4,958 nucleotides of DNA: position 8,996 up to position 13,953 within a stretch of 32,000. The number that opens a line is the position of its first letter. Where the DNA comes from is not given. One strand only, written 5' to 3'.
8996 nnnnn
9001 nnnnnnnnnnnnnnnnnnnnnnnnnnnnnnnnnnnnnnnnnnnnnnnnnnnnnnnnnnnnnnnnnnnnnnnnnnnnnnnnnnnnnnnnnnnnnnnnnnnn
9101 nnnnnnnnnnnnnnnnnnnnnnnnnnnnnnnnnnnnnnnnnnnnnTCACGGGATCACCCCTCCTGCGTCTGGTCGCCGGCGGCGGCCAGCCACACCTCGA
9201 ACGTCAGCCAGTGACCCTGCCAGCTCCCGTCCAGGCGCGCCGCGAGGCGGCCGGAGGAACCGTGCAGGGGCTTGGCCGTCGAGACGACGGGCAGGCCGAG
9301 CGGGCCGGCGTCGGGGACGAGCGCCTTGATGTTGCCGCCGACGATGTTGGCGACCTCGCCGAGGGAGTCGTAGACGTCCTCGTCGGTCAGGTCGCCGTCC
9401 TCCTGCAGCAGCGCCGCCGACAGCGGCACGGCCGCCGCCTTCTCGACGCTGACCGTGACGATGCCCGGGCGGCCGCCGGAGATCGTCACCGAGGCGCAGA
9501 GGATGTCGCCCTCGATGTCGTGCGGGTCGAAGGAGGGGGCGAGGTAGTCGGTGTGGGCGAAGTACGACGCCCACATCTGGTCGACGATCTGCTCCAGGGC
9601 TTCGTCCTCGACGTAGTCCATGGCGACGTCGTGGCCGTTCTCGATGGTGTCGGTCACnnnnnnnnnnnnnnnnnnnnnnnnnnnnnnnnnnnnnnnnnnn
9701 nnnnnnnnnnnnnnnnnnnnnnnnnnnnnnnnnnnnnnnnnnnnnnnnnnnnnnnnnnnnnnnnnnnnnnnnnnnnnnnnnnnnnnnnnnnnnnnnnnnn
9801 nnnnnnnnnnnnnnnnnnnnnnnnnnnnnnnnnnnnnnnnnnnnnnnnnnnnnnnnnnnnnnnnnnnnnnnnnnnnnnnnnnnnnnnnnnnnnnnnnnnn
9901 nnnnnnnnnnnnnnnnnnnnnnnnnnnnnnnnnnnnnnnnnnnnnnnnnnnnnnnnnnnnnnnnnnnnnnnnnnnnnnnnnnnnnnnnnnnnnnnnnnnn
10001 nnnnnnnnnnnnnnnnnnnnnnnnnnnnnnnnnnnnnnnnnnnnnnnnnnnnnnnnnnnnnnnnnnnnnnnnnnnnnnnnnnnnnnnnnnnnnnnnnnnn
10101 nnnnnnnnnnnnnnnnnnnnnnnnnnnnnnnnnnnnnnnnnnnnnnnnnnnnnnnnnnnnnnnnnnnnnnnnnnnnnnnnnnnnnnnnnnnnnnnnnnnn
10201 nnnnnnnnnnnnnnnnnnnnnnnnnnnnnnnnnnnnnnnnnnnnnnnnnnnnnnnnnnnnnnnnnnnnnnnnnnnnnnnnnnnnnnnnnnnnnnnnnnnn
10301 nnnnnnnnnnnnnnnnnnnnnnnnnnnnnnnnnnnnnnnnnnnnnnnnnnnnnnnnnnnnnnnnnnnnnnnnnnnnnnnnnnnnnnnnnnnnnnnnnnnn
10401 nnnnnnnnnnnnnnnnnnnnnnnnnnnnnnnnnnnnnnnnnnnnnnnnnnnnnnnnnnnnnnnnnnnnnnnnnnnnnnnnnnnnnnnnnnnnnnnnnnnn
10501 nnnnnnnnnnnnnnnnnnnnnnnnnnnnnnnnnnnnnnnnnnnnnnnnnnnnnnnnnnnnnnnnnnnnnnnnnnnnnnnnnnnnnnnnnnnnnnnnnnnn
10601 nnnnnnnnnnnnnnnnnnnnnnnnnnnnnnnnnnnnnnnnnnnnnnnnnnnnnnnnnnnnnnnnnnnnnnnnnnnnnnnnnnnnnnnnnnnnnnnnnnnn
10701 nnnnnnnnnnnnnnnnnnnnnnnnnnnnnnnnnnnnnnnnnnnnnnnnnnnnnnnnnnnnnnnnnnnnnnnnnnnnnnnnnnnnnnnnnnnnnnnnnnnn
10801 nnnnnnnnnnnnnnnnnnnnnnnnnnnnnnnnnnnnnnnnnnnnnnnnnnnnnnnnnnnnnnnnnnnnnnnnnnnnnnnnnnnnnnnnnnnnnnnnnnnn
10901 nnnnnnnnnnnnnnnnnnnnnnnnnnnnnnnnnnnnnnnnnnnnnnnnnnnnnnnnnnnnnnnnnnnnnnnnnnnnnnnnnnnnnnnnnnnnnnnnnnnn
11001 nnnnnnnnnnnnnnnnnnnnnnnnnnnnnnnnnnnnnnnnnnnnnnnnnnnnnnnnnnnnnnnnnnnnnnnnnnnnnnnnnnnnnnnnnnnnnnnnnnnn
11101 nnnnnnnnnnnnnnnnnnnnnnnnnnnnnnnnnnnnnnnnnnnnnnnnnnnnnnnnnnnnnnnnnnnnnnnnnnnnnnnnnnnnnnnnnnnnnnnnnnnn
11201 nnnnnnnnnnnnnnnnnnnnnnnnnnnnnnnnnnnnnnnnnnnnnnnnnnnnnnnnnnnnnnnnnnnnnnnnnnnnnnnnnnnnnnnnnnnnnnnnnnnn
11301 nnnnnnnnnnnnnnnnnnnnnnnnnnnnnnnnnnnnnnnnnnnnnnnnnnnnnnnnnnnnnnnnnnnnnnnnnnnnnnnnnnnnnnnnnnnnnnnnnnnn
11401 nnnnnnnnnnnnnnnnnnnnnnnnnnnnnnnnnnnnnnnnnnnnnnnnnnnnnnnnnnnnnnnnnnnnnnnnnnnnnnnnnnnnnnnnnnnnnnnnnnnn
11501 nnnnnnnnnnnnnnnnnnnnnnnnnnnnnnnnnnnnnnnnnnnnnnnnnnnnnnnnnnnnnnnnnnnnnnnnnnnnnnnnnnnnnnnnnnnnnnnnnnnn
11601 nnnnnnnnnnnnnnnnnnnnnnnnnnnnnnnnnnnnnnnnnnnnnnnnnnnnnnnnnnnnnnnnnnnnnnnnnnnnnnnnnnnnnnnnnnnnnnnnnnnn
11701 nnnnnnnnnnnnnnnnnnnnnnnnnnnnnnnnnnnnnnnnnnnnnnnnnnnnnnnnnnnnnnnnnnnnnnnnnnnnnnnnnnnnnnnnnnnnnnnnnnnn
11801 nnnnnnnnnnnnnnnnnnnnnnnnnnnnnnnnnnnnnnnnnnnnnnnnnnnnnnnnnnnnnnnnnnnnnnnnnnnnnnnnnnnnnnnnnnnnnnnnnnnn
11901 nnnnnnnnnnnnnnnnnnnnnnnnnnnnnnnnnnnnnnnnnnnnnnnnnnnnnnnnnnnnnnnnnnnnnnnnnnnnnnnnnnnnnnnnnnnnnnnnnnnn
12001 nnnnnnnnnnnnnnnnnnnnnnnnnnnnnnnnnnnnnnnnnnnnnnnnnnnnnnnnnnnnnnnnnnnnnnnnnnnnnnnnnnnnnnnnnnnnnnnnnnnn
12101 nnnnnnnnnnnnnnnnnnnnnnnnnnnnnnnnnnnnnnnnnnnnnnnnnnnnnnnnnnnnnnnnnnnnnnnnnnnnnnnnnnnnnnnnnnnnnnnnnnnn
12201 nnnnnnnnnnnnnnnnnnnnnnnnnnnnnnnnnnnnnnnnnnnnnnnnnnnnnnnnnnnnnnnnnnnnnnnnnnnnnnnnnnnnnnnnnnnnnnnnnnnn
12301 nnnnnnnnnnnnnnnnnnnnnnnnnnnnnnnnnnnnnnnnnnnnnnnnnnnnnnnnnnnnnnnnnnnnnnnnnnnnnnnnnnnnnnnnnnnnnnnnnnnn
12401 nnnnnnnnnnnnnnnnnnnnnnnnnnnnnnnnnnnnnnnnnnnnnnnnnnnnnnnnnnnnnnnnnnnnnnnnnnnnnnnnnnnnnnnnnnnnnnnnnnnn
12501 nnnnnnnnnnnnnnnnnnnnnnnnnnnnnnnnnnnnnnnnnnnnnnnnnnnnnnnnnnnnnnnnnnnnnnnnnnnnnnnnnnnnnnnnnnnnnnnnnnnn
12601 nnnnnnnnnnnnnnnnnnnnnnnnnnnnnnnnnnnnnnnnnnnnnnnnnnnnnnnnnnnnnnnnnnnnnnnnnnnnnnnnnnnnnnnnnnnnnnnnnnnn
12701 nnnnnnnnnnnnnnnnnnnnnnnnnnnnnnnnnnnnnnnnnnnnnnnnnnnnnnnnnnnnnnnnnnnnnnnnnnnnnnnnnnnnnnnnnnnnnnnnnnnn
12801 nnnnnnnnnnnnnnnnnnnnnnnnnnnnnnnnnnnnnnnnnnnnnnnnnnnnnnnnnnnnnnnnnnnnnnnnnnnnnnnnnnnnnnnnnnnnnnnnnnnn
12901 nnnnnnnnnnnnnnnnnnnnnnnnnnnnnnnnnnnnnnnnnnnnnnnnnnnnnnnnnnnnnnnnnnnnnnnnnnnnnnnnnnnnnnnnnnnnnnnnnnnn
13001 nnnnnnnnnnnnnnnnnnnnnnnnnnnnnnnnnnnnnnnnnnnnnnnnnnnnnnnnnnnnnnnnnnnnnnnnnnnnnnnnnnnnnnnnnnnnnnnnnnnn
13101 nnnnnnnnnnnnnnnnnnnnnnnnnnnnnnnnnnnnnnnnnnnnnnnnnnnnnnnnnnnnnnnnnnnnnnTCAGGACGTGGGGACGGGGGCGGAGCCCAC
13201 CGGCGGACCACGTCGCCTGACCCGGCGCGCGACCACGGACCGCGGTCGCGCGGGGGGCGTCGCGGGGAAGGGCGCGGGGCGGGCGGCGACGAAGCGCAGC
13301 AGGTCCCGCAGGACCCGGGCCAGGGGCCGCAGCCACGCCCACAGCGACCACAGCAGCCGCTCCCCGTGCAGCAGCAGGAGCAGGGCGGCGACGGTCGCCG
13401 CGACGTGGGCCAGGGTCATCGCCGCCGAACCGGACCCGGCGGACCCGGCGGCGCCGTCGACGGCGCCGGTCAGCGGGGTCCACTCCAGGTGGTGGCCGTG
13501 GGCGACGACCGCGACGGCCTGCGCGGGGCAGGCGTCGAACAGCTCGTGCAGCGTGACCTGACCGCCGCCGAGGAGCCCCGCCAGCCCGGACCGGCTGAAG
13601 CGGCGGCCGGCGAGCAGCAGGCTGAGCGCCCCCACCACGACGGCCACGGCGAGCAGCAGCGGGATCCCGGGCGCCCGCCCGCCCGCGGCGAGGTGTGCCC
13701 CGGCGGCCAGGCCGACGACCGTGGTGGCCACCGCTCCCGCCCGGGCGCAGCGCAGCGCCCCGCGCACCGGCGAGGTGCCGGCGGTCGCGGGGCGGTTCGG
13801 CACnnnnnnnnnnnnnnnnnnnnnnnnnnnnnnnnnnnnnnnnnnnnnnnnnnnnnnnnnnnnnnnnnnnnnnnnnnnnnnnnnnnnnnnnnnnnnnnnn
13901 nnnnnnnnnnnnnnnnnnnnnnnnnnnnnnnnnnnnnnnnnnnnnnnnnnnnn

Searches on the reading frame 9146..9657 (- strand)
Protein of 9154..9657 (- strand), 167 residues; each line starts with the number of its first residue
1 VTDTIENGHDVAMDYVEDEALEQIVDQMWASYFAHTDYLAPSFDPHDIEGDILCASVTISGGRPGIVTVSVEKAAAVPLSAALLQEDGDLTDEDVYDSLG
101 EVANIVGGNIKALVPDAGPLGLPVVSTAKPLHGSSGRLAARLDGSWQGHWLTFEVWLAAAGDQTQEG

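Call 9: search_protein_families(library=pfam, proteins=[window:9146-9574:-], max_evalue=0.01)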
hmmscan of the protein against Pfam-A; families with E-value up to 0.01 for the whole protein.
window:9146-9574:- (142 aa): 0 families

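Call 21: search_protein_families(library=pfam, proteins=[window:9146-9574:-], max_evalue=1)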
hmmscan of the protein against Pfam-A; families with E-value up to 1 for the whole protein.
window:9146-9574:- (142 aa): 0 families

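Call 46: search_protein_families(library=ncbifam, proteins=[window:9146-9574:-], max_evalue=0.001)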
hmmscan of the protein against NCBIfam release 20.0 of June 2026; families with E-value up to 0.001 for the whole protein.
window:9146-9574:- (142 aa): 0 families

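Call 77: search_protein_families(library=pfam, proteins=[window:9154-9657:-], max_evalue=0.1)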
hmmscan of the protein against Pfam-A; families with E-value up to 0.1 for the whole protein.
window:9154-9657:- (167 aa): 1 family
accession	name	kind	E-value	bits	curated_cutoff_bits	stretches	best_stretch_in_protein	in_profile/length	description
PF13690.11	CheX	-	1.3e-10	41.6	27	1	54-130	2-77/94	Chemotaxis phosphatase CheX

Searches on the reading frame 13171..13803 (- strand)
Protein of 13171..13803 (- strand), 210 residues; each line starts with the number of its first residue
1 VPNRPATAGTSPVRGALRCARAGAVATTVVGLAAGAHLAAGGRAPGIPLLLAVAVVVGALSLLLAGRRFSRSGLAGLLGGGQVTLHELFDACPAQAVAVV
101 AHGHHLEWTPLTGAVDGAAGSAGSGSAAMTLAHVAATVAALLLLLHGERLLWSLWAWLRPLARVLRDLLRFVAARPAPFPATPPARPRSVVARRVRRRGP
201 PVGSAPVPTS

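Call 21: search_protein_families(library=pfam, proteins=[window:13171-13803:-], max_evalue=1)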
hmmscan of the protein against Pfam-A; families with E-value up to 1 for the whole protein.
window:13171-13803:- (210 aa): 1 family
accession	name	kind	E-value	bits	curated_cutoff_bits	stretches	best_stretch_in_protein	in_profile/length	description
PF04389.22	Peptidase_M28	-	0.61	10.2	21.3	1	94-134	12-50/193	Peptidase family M28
